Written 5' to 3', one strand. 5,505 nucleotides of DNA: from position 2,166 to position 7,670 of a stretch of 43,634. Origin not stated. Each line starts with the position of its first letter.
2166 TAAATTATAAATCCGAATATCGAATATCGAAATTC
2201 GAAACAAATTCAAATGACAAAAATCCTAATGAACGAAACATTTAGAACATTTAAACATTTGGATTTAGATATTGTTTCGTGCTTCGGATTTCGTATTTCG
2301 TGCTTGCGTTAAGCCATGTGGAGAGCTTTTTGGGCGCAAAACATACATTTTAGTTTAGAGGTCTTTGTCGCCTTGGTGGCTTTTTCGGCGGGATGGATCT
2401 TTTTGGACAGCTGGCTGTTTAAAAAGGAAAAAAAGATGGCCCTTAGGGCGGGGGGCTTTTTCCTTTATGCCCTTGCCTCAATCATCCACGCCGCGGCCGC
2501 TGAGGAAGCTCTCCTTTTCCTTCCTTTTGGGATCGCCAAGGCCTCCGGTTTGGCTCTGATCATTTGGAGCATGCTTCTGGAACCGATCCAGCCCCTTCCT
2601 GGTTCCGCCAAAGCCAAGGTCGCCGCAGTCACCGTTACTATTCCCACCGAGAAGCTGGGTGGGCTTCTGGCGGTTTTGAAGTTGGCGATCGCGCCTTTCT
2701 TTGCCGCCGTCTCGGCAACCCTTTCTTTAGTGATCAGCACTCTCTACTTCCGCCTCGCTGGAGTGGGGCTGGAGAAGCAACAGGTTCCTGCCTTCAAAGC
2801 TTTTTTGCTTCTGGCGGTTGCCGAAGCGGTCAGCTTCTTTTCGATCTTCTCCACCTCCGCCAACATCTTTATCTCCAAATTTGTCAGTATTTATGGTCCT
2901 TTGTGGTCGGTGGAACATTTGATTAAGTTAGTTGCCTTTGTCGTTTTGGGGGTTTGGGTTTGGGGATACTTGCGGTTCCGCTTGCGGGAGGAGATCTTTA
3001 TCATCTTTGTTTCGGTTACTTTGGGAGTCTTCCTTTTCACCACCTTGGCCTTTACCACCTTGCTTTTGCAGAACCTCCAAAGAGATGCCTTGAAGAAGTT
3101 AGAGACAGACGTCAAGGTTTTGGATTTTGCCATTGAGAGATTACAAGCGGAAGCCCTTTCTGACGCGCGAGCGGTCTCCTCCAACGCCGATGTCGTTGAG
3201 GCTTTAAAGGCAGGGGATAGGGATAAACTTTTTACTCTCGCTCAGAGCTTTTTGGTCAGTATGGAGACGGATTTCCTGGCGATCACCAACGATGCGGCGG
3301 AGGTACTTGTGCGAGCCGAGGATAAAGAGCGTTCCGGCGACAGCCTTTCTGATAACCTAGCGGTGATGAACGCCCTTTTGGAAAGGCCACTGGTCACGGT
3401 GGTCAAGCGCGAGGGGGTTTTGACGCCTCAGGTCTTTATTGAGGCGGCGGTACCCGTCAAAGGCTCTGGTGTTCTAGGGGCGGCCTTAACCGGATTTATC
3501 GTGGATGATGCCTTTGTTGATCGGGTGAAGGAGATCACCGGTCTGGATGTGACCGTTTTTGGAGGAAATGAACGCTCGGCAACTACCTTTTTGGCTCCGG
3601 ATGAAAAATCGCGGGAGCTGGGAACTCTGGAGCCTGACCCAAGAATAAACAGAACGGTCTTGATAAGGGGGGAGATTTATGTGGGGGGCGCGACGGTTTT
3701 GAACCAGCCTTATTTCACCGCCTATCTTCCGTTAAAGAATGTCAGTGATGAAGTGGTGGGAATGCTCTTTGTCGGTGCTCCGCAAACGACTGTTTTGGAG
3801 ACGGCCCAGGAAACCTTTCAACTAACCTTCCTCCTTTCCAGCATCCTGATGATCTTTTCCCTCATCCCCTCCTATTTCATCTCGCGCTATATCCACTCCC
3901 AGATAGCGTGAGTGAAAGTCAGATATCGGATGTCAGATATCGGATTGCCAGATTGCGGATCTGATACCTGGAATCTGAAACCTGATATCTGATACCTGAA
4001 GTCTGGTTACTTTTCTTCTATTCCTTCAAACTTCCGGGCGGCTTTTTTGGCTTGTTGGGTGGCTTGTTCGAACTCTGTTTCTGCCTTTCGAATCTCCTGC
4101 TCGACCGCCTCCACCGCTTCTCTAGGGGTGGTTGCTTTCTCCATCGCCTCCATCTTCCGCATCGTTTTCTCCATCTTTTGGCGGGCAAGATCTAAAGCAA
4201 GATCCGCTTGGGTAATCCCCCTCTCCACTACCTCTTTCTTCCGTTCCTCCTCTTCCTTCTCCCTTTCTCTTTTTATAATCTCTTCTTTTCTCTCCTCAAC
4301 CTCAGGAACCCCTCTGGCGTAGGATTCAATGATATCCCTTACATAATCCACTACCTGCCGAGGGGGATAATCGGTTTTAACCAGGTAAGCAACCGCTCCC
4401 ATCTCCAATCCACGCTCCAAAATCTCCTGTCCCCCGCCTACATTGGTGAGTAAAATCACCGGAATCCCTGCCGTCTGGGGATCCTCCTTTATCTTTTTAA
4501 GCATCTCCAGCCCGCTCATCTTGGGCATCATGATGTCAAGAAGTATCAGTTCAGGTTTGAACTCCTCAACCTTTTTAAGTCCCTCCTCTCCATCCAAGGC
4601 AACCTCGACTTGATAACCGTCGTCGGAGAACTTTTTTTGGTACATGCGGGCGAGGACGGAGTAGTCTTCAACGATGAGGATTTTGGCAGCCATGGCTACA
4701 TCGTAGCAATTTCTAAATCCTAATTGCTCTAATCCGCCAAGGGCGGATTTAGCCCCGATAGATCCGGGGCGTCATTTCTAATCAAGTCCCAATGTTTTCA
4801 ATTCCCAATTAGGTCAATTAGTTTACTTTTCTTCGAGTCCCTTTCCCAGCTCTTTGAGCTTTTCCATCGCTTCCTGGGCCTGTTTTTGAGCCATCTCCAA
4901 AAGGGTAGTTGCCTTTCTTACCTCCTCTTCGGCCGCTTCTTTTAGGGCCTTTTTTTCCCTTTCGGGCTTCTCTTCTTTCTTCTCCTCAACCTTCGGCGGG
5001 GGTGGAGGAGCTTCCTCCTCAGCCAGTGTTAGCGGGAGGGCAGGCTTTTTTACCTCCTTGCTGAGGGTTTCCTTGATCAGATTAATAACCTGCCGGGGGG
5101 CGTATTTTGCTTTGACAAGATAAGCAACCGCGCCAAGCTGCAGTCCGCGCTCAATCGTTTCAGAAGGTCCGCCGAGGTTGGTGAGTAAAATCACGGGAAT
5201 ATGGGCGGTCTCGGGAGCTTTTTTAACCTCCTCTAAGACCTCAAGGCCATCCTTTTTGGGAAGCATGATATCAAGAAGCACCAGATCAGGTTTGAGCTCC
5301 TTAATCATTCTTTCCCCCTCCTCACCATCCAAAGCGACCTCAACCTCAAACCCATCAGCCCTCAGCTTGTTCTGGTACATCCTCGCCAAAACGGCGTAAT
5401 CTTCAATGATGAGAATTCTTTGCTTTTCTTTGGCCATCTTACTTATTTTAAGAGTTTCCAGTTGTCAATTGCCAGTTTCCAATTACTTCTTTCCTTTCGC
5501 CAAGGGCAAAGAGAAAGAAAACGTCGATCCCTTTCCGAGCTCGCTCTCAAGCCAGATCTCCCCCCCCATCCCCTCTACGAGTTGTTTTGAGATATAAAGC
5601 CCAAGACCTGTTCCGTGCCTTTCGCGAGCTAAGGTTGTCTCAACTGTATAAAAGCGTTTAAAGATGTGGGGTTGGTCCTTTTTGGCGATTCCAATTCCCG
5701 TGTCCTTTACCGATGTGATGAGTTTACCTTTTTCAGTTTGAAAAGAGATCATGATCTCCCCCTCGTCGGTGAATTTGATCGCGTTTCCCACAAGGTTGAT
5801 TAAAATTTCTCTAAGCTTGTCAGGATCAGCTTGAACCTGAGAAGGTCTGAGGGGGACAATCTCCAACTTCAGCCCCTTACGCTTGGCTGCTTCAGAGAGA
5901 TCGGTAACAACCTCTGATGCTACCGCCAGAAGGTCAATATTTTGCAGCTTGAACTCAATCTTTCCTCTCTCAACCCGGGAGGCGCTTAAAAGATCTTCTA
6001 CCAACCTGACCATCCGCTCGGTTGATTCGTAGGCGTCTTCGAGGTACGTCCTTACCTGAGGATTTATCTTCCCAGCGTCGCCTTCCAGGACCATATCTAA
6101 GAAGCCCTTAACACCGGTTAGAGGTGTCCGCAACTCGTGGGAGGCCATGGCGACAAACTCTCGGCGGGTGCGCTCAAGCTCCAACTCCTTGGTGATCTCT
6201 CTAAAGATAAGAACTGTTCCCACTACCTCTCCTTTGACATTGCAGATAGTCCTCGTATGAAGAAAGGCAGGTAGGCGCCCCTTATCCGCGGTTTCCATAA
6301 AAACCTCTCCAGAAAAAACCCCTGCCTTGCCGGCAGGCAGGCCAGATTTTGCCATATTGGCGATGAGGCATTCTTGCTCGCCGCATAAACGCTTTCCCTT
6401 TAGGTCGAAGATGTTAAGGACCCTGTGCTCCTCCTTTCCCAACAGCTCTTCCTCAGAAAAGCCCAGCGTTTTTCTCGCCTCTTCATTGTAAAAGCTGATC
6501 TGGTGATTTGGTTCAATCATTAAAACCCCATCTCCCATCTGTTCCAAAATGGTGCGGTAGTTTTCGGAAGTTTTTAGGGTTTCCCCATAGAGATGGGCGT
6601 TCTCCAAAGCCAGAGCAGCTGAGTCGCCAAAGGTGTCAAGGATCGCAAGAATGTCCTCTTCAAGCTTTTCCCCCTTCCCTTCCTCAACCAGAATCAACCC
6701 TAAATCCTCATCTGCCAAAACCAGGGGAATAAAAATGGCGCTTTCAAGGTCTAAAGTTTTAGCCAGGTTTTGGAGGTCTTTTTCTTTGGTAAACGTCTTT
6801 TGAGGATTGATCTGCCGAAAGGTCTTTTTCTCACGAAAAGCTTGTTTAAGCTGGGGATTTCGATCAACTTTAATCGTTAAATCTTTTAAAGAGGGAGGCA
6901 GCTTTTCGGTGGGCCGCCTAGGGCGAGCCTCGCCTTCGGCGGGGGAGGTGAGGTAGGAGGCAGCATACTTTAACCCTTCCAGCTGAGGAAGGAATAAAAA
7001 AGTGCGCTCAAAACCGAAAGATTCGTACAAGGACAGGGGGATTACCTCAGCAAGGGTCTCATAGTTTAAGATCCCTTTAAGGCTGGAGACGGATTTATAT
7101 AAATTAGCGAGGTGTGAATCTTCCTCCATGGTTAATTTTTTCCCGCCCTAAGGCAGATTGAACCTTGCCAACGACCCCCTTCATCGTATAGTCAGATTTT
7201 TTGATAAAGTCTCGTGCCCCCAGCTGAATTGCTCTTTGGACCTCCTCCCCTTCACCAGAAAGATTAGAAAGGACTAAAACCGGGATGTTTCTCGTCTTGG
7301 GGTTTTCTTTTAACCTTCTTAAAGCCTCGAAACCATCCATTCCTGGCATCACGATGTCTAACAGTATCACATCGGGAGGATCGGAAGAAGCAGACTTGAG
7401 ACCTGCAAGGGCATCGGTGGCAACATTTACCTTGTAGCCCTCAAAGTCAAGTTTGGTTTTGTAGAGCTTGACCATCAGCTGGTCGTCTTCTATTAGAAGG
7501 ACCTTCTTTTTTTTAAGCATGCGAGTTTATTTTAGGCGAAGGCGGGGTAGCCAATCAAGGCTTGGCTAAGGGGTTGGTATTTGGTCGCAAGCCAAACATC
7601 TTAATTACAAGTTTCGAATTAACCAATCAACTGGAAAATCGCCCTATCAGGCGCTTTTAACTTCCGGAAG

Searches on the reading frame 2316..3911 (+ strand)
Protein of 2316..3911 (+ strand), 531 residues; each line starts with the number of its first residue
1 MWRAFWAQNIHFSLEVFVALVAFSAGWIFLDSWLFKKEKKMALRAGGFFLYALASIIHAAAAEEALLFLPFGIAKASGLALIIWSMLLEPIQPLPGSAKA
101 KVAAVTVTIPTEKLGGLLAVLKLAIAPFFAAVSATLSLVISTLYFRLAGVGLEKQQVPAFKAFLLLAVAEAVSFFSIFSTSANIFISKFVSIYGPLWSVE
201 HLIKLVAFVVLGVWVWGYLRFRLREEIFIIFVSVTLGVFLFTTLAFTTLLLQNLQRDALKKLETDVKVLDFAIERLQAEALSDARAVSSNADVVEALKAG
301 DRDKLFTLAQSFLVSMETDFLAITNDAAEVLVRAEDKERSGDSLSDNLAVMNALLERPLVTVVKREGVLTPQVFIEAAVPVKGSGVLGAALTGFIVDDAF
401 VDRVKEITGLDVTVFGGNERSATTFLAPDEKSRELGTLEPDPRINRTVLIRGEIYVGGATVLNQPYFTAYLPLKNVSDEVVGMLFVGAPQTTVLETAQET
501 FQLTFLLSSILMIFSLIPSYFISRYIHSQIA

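Call 89: search_protein_families(library=pfam, proteins=[window:2316-3911:+], max_evalue=0.01)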
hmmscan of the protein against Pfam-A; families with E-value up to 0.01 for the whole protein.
window:2316-3911:+ (531 aa): 4 families
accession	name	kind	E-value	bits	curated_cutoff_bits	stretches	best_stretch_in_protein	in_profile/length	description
PF17202.10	sCache_3_3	-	4e-26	91.9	28.8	1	397-498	6-105/107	Single cache domain 3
PF17201.10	Cache_3-Cache_2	-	3.8e-18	66.3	27.7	1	399-501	89-195/299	Cache 3/Cache 2 fusion domain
PF14827.12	dCache_3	-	6e-11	42.8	25.7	1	257-491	3-236/239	Double sensory domain of two-component sensor kinase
PF17203.10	sCache_3_2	-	1.4e-09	38.6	28.4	1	396-496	39-134/140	Single cache domain 3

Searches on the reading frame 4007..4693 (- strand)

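Call 89: search_protein_families(library=pfam, proteins=[window:4007-4693:-], max_evalue=0.01)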
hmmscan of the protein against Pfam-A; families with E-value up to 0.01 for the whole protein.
window:4007-4693:- (228 aa): 3 families
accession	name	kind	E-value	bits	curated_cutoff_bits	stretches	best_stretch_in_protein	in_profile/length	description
PF00072.30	Response_reg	-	1.2e-22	80.6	30.2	1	5-107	1-100/111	Response regulator receiver domain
PF21074.2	GDH_C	-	0.0054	16.4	26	1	112-199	151-237/339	Glutamate dehydrogenase, C-terminal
PF09361.15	Phasin_2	-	0.0065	17.1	24.9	0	163-219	29-82/100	Phasin protein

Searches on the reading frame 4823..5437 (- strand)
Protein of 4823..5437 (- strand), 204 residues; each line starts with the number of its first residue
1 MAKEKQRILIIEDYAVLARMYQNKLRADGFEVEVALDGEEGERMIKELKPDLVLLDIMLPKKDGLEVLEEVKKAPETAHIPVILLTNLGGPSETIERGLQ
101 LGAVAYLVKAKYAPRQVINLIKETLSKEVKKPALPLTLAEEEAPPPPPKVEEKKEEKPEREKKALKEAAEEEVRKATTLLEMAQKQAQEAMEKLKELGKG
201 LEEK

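Call 89: search_protein_families(library=pfam, proteins=[window:4823-5437:-], max_evalue=0.01)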
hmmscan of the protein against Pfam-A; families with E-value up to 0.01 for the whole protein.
window:4823-5437:- (204 aa): 1 family
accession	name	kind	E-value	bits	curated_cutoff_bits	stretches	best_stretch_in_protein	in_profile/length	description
PF00072.30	Response_reg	-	2.6e-21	76.3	30.2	1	8-110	1-100/111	Response regulator receiver domain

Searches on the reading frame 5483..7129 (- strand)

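Call 89: search_protein_families(library=pfam, proteins=[window:5483-7129:-], max_evalue=0.01)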
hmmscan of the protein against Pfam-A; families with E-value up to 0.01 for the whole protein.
window:5483-7129:- (548 aa): 10 families
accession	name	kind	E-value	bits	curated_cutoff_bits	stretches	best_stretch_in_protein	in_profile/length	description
PF02518.31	HATPase_c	-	4.8e-31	107.9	26.4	1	435-544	2-110/111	Histidine kinase-, DNA gyrase B-, and HSP90-like ATPase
PF00512.31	HisKA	-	2.4e-19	69.6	26.9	1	322-389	2-66/66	His Kinase A (phospho-acceptor) domain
PF00989.32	PAS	-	6.2e-09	36.3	22.6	1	189-240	1-52/113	PAS fold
PF13426.13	PAS_9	-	1.2e-08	35.6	27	1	200-314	2-103/103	PAS domain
PF13492.12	GAF_3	-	4.3e-07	30.8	27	1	112-177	66-129/129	GAF domain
PF08448.16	PAS_4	-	1.5e-06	28.8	23.1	1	195-314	1-107/110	PAS fold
PF13188.13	PAS_8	-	9.3e-05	22.6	21.8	1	190-242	2-51/65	PAS domain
PF13185.12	GAF_2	-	0.0001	22.9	28.6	1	87-176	51-136/136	GAF domain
PF01590.32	GAF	-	0.00016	22.7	22.4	1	24-175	3-133/133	GAF domain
PF13581.12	HATPase_c_2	-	0.0014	19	27.4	1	439-519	36-110/127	Histidine kinase-like ATPase domain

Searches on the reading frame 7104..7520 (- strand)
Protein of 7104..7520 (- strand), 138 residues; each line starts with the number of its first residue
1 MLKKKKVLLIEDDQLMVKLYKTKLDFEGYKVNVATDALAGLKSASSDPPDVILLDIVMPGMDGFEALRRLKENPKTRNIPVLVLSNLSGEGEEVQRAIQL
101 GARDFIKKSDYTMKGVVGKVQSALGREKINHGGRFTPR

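Call 89: search_protein_families(library=pfam, proteins=[window:7104-7520:-], max_evalue=0.01)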
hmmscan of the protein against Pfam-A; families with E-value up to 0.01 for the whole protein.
window:7104-7520:- (138 aa): 1 family
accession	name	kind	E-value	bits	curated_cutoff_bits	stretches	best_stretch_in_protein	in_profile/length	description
PF00072.30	Response_reg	-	2.2e-24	86.2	30.2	1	7-109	1-100/111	Response regulator receiver domain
